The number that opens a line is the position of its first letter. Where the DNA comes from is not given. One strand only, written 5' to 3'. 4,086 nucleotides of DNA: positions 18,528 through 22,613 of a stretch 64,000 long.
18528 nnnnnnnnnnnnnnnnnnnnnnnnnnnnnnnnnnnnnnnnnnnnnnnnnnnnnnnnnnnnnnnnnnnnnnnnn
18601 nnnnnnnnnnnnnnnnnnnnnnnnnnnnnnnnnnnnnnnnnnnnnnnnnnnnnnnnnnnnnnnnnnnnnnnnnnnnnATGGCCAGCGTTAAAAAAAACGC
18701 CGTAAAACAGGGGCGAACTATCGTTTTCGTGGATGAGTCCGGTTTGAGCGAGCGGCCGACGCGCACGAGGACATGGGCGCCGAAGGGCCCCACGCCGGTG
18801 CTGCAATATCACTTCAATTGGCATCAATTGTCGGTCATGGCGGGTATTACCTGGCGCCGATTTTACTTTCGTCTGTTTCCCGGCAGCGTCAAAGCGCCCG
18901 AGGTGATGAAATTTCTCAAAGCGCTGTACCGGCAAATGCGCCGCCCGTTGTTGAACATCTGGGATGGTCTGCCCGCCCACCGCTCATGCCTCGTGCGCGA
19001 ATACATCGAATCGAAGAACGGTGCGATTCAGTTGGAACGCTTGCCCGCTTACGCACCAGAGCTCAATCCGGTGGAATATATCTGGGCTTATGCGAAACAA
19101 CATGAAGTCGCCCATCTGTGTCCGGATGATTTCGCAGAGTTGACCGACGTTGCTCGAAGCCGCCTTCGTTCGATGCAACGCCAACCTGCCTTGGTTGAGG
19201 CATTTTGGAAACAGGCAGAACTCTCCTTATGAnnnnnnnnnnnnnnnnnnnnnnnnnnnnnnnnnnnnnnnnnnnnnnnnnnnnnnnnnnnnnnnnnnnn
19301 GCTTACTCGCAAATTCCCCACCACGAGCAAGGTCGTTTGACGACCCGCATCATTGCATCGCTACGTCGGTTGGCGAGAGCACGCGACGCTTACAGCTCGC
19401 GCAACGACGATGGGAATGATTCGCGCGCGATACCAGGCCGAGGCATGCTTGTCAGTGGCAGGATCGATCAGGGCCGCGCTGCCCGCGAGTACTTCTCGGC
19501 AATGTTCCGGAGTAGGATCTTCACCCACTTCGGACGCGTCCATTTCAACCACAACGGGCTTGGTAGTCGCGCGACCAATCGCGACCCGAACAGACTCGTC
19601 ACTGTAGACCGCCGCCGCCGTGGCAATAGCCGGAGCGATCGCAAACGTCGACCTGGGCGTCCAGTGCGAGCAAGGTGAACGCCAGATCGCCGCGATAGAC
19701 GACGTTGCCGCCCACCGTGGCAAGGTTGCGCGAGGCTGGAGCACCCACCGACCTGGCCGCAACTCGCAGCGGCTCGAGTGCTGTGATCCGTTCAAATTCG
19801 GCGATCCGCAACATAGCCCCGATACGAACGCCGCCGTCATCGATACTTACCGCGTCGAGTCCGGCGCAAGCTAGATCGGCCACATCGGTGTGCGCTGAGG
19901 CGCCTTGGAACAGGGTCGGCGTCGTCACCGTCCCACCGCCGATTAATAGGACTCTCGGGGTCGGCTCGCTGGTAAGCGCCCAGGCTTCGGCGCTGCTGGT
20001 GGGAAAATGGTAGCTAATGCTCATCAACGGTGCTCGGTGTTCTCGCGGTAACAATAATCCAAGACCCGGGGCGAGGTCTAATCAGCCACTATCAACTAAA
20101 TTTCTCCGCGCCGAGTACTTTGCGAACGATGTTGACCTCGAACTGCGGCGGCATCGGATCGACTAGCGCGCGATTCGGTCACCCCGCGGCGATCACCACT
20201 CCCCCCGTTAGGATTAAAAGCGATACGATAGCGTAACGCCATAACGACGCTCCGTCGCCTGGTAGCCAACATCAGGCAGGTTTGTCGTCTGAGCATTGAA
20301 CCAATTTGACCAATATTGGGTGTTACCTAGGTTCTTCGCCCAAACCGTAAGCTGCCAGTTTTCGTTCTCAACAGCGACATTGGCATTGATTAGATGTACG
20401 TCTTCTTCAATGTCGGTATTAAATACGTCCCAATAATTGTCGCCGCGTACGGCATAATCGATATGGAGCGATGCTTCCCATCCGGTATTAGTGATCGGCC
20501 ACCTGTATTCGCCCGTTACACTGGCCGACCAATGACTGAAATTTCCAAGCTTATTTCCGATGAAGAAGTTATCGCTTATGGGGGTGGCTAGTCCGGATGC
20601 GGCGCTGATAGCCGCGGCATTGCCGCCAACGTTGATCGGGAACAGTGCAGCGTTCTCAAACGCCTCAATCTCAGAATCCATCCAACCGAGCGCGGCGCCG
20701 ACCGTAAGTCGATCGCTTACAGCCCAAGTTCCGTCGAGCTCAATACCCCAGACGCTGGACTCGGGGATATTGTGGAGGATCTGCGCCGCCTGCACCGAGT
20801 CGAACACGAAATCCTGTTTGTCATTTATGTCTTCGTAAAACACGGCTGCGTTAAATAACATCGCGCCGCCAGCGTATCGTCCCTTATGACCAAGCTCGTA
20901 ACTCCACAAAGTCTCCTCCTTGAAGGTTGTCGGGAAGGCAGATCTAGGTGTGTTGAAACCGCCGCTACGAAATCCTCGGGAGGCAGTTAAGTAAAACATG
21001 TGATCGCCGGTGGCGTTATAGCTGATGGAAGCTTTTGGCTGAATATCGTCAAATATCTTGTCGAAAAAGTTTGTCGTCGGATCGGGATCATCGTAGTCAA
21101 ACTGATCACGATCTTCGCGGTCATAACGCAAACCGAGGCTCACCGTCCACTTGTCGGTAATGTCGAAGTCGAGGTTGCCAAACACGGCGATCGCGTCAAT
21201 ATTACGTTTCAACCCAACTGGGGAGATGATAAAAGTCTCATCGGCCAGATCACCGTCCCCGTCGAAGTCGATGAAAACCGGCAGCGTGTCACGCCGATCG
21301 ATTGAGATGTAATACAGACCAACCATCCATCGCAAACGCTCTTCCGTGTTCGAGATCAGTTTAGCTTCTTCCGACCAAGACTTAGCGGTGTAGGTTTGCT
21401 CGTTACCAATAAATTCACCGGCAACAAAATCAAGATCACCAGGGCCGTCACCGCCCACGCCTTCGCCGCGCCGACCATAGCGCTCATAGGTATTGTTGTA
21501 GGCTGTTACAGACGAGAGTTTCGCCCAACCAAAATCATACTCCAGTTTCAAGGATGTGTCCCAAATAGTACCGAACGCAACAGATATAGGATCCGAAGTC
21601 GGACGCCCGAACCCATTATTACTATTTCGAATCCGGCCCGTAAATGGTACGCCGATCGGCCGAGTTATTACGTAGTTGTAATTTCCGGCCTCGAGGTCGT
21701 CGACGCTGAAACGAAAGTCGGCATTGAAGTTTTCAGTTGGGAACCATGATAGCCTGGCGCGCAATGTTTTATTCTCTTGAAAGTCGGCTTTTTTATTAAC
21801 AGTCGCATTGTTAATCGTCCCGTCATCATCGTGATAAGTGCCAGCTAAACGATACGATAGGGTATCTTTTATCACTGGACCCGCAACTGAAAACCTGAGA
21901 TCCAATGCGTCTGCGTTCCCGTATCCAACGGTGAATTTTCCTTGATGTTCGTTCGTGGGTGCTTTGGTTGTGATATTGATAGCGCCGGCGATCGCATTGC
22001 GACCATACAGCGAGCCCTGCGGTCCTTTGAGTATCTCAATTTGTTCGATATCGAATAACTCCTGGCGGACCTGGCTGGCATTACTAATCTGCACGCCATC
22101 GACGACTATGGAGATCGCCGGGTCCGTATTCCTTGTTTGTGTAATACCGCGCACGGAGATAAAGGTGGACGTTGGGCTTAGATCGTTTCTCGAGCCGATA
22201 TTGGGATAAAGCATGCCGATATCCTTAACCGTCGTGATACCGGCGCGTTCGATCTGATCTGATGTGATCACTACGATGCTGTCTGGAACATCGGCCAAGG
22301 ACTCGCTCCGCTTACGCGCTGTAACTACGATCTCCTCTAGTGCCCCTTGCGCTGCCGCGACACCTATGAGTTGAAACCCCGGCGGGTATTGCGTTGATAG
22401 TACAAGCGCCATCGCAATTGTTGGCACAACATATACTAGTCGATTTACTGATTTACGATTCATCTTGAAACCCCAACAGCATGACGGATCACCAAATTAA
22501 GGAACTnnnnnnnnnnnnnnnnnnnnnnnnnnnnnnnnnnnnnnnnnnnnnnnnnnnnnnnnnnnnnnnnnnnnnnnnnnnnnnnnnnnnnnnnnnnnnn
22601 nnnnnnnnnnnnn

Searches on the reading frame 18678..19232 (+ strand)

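Call 50: search_protein_families(library=pfam, proteins=[window:18678-19232:+], max_evalue=0.01)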
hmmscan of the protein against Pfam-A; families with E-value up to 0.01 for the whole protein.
window:18678-19232:+ (184 aa): 1 family
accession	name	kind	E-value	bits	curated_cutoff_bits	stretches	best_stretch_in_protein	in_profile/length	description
PF13358.12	DDE_3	-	4.8e-25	88.6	28.6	1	15-142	2-132/146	DDE superfamily endonuclease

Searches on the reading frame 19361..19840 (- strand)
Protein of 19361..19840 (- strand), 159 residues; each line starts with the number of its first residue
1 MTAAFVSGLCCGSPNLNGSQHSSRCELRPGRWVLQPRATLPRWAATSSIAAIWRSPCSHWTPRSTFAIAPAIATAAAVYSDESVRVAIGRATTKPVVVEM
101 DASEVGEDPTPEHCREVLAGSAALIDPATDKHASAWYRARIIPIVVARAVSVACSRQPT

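Call 8: search_protein_families(library=pfam, proteins=[window:19361-19840:-])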
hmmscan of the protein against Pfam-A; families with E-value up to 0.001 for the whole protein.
window:19361-19840:- (159 aa): 0 families

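Call 50: search_protein_families(library=pfam, proteins=[window:19361-19840:-], max_evalue=0.01)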
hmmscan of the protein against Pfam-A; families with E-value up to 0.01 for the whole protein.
window:19361-19840:- (159 aa): 1 family
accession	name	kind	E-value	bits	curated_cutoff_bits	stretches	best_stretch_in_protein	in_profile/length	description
PF03450.22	CO_deh_flav_C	-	0.0041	17.7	25.5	1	82-150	30-99/102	CO dehydrogenase flavoprotein C-terminal domain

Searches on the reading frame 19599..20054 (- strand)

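Call 50: search_protein_families(library=pfam, proteins=[window:19599-20054:-], max_evalue=0.01)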
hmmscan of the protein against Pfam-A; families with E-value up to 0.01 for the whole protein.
window:19599-20054:- (151 aa): 1 family
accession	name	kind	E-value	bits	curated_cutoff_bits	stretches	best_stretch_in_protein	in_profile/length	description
PF00941.27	FAD_binding_5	-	2.8e-19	70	27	1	12-141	2-137/170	FAD binding domain in molybdopterin dehydrogenase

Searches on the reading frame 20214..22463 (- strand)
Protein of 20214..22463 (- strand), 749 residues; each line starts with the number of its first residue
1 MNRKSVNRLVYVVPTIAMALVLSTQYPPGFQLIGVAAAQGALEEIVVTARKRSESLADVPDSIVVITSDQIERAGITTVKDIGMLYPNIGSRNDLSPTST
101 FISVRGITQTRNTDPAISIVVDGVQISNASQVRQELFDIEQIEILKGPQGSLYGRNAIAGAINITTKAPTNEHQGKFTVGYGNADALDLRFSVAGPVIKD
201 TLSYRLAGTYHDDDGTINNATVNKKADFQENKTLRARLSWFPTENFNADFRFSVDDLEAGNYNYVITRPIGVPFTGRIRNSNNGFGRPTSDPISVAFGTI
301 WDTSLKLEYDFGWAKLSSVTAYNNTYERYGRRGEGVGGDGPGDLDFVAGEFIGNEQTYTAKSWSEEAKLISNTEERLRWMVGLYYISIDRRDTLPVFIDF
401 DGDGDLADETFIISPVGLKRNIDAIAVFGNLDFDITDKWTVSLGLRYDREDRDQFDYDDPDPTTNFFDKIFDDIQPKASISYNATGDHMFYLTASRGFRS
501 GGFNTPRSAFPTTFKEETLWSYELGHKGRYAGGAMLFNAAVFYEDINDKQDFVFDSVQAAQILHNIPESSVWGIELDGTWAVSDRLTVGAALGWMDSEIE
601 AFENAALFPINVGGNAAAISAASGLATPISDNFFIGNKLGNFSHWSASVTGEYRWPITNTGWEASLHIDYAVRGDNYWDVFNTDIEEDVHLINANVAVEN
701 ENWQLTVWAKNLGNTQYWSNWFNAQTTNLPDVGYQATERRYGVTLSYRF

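Call 8: search_protein_families(library=pfam, proteins=[window:20214-22463:-])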
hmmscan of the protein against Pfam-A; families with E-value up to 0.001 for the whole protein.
window:20214-22463:- (749 aa): 3 families
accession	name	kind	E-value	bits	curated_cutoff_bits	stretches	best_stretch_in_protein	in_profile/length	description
PF00593.30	TonB_dep_Rec_b-barrel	-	3.9e-40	139.5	27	1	248-712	8-436/436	TonB dependent receptor-like, beta-barrel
PF07715.20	Plug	-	5e-17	62.8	23.9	1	56-161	2-107/107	TonB-dependent Receptor Plug Domain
PF14905.12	OMP_b-brl_3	-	1.8e-08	34.3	27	1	369-495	63-180/408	Outer membrane protein beta-barrel family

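Call 57: search_protein_families(library=ncbifam, proteins=[window:20214-22463:-], max_evalue=0.00001)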
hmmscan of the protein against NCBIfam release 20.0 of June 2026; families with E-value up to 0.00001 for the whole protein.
window:20214-22463:- (749 aa): 25 families
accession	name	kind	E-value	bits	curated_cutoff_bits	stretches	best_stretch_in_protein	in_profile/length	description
TIGR01783.1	TonB-siderophor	subfamily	2.3e-43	148.8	223.5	2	58-224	1-166/649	TonB-dependent siderophore receptor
NF053590.1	TonB_dep_TOL0244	equivalog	1.5e-27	96.5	645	1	42-232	10-203/604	TOL_0244 family TonB-dependent receptor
TIGR01785.1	TonB-hemin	subfamily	2.9e-27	95.4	316.85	2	42-170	1-132/677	TonB-dependent heme/hemoglobin receptor family protein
TIGR01786.1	TonB-hemlactrns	subfamily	2.7e-22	78.9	323.75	2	44-169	2-136/719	TonB-dependent hemoglobin/transferrin/lactoferrin family receptor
TIGR01779.1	TonB-B12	equivalog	5.5e-21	74.7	599.7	1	37-240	23-230/614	TonB-dependent vitamin B12 receptor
NF010048.1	PRK13524.1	subfamily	4.9e-17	61.7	493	1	139-481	148-488/744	FepA family TonB-dependent siderophore receptor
NF010650.0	PRK14049.1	equivalog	5.3e-17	61.2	904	1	35-216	58-238/729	ferrioxamine B receptor precursor protein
NF010011.0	PRK13484.1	equivalog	8.1e-17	60.7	1197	1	35-249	23-244/682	IreA family TonB-dependent siderophore receptor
NF049947.1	TonB_dep_PCPU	exception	1e-16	60.3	800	2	64-254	55-247/685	TonB-dependent receptor, PCPU motif-type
NF047944.1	FoxamRcptFoxA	equivalog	2.5e-16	59.1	1300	1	53-220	48-217/697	ferrioxamine B receptor FoxA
NF010010.0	PRK13483.1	equivalog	1.1e-15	56.7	927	1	37-250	28-248/660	ligand-gated channel protein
NF049946.1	TonB_dep_CU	exception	1.7e-15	56.4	700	1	432-600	404-578/683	TonB-dependent receptor, CU motif-type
NF007465.0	PRK10044.1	equivalog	2.5e-15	55.7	803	1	47-265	67-280/726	ferrichrome porin FhuA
NF049944.1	TonB_dep_PUIUD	equivalog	7e-15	54.4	850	1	426-598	395-574/686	TonB-dependent receptor, PUIUD motif-type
NF007478.2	PRK10064.1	equivalog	1.5e-14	53.2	745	1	34-213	22-210/663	catecholate siderophore receptor CirA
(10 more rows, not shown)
